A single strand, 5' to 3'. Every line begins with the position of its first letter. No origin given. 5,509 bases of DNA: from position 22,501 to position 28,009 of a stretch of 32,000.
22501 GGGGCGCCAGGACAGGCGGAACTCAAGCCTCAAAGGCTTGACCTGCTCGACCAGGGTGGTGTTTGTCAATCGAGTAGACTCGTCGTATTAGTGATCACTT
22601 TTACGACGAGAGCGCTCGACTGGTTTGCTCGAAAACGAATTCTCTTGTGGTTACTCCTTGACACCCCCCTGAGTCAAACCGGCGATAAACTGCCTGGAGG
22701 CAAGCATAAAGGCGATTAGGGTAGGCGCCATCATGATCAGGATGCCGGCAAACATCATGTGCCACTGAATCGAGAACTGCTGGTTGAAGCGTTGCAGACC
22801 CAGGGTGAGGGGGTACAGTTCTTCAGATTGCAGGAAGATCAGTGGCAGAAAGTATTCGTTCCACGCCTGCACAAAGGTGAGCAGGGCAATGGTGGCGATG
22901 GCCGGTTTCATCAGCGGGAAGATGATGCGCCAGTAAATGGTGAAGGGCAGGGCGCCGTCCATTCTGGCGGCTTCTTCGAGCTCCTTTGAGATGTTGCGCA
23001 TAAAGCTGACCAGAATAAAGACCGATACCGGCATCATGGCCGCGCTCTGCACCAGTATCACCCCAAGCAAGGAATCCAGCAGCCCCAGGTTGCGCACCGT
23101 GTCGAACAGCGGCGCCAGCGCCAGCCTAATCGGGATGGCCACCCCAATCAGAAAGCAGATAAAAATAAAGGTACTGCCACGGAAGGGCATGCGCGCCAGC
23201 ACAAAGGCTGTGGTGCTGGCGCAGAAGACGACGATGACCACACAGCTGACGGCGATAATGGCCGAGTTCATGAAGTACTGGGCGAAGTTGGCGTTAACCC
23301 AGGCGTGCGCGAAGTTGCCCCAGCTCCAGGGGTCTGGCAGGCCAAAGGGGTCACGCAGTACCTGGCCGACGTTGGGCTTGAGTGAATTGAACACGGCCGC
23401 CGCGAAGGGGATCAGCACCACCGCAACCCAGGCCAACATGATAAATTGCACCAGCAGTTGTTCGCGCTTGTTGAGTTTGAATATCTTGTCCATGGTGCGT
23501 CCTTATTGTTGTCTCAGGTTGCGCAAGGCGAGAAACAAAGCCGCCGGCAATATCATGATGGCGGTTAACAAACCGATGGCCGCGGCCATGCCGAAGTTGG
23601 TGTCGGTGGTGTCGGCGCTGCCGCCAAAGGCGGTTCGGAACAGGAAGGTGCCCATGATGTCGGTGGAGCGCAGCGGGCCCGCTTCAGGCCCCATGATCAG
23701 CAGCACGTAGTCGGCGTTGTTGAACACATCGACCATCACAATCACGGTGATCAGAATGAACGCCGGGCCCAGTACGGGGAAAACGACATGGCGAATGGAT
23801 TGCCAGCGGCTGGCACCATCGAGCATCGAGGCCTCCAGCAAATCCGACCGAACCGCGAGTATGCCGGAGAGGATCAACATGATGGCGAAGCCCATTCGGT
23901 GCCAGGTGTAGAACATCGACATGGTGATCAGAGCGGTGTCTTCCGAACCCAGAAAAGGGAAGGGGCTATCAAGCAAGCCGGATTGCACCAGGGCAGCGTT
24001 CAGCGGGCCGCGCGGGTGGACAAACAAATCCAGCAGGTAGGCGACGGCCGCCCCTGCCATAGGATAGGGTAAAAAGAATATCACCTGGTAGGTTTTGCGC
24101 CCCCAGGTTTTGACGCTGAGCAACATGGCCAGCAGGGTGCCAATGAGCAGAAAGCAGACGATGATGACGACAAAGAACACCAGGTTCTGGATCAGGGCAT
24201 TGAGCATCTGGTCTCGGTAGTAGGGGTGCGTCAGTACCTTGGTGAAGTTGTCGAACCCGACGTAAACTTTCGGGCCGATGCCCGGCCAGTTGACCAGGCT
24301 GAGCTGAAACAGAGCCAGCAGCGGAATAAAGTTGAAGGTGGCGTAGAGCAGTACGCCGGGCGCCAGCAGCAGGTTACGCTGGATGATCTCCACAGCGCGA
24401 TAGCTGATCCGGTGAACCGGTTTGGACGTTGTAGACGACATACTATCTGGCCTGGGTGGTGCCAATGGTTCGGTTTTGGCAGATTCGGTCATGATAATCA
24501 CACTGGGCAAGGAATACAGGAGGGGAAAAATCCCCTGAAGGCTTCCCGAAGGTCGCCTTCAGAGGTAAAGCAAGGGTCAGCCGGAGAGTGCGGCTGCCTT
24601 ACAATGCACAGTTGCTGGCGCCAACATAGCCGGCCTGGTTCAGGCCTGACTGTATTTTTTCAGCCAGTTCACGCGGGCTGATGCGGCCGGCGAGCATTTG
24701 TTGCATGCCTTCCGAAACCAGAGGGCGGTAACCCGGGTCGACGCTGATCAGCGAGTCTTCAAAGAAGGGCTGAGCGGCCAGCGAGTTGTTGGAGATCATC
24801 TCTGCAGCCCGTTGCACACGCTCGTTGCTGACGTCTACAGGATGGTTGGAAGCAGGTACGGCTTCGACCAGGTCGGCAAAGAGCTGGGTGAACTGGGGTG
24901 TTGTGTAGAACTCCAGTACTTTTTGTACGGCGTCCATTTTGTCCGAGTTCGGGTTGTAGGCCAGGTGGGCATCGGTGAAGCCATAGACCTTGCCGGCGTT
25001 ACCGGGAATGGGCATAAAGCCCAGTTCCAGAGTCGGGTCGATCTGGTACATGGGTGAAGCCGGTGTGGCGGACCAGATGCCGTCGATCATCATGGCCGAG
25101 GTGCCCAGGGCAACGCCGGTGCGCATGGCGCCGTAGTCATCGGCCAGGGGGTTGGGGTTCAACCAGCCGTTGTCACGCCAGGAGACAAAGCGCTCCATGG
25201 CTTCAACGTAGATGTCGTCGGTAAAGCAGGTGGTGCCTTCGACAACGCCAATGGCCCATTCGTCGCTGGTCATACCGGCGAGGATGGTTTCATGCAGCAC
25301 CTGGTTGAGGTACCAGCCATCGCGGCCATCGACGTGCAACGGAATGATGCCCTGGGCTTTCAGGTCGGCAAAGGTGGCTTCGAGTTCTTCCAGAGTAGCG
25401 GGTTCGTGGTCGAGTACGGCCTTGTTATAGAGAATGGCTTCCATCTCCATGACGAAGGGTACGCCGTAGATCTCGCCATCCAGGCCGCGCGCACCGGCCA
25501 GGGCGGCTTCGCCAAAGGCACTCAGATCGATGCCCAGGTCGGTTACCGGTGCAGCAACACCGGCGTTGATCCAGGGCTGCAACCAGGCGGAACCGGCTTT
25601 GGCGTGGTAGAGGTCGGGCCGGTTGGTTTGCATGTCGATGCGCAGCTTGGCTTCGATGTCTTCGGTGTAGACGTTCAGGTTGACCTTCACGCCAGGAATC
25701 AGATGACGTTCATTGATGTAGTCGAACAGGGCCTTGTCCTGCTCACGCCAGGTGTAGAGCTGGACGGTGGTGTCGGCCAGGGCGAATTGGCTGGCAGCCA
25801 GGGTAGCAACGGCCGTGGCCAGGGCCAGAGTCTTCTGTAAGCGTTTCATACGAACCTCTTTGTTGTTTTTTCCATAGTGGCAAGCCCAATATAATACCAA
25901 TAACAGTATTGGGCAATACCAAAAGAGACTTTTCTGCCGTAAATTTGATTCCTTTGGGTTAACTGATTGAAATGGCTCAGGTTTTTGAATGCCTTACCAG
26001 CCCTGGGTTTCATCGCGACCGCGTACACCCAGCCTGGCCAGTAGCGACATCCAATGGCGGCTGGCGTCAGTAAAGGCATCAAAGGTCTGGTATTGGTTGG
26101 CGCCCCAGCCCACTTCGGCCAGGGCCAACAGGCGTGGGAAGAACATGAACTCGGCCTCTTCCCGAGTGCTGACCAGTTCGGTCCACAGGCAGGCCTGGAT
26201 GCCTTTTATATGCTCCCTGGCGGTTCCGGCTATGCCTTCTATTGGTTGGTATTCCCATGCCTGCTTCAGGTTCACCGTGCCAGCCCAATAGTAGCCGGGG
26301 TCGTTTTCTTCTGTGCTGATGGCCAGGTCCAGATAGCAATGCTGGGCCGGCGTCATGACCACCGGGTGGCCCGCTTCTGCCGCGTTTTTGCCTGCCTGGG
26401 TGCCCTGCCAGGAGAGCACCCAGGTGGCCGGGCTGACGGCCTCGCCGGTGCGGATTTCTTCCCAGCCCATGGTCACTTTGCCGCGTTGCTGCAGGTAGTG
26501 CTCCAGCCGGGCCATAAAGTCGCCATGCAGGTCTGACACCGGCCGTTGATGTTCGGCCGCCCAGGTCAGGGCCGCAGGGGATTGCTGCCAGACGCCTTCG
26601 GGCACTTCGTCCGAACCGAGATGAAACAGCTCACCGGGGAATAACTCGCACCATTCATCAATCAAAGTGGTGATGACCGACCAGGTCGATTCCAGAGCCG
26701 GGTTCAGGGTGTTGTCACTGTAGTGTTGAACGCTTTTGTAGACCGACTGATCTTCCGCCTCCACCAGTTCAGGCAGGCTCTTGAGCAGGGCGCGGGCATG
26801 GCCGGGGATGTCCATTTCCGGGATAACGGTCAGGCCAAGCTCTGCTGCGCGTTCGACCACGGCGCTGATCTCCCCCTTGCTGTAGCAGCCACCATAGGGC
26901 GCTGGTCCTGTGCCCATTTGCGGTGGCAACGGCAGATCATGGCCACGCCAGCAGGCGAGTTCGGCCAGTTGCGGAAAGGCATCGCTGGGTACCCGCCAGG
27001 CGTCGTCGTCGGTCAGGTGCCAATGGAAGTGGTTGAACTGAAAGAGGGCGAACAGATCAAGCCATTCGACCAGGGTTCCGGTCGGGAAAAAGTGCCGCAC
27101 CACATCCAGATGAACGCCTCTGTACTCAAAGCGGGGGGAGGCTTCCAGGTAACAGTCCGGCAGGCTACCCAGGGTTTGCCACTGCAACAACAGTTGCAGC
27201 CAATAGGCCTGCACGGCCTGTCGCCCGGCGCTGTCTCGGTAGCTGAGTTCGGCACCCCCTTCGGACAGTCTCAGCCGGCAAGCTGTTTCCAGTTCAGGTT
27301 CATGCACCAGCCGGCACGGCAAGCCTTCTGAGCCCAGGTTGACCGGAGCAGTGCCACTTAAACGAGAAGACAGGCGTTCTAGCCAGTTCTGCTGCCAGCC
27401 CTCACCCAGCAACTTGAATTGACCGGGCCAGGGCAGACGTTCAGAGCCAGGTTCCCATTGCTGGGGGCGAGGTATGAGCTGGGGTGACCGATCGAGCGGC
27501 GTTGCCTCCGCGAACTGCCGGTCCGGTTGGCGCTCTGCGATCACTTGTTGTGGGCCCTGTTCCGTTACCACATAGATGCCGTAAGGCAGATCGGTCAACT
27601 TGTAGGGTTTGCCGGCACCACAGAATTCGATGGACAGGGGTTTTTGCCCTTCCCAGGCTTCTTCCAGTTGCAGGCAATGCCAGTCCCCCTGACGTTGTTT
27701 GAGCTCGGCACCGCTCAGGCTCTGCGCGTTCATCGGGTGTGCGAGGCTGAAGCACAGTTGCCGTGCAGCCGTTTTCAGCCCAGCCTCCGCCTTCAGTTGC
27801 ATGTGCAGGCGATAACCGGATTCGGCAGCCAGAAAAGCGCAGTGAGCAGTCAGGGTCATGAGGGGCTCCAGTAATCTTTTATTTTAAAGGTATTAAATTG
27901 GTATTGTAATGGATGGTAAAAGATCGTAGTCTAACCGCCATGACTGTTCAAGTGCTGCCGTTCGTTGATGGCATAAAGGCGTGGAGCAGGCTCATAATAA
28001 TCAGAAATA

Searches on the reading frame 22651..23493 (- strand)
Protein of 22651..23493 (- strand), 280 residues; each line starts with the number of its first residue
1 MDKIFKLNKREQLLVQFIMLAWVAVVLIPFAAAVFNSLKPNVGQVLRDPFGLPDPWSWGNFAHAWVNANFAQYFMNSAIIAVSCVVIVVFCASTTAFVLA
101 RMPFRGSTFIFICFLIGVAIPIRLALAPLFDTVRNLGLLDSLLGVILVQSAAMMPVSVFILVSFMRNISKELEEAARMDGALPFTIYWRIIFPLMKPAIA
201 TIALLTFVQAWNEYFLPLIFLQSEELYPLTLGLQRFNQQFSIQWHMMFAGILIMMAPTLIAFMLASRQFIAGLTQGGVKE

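Call 71: search_protein_families(library=pfam, proteins=[window:22651-23493:-], max_evalue=0.00001)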
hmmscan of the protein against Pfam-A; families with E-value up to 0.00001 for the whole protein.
window:22651-23493:- (280 aa): 1 family
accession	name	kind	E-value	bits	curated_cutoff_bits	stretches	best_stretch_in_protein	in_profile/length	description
PF00528.27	BPD_transp_1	-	1.3e-16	61.3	26.4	1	94-264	3-174/184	Binding-protein-dependent transport system inner membrane component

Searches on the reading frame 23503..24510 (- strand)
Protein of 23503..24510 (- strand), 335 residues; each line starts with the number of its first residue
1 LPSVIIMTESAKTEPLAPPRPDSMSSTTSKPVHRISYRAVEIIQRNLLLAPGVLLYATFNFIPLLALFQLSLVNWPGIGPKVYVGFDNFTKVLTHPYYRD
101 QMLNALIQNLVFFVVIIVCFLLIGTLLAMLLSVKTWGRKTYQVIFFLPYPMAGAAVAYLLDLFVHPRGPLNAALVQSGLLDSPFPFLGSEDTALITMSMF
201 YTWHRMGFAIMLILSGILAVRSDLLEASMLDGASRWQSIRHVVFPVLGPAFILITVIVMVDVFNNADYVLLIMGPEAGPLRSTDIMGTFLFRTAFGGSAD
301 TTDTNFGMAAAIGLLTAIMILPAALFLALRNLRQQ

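Call 71: search_protein_families(library=pfam, proteins=[window:23503-24510:-], max_evalue=0.00001)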
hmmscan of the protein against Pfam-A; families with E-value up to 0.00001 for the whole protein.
window:23503-24510:- (335 aa): 1 family
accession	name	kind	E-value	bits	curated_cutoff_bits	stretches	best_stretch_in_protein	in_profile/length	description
PF00528.27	BPD_transp_1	-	1.4e-09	38.4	26.4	1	122-327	3-175/184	Binding-protein-dependent transport system inner membrane component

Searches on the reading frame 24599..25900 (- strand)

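Call 71: search_protein_families(library=pfam, proteins=[window:24599-25900:-], max_evalue=0.00001)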
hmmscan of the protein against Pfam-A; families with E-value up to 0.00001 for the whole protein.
window:24599-25900:- (433 aa): 2 families
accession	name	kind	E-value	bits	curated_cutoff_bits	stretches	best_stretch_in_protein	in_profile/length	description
PF13416.11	SBP_bac_8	-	9.9e-22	78.5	27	1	70-350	11-261/279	Bacterial extracellular solute-binding protein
PF01547.30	SBP_bac_1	-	3e-20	73.9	26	1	68-336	21-304/307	Bacterial extracellular solute-binding protein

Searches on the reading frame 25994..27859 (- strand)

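Call 71: search_protein_families(library=pfam, proteins=[window:25994-27859:-], max_evalue=0.00001)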
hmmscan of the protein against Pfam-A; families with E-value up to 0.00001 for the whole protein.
window:25994-27859:- (621 aa): 1 family
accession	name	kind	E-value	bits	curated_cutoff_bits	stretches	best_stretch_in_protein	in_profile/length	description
PF00728.28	Glyco_hydro_20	-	2.1e-92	310.6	22.3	1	244-586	1-346/348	Glycosyl hydrolase family 20, catalytic domain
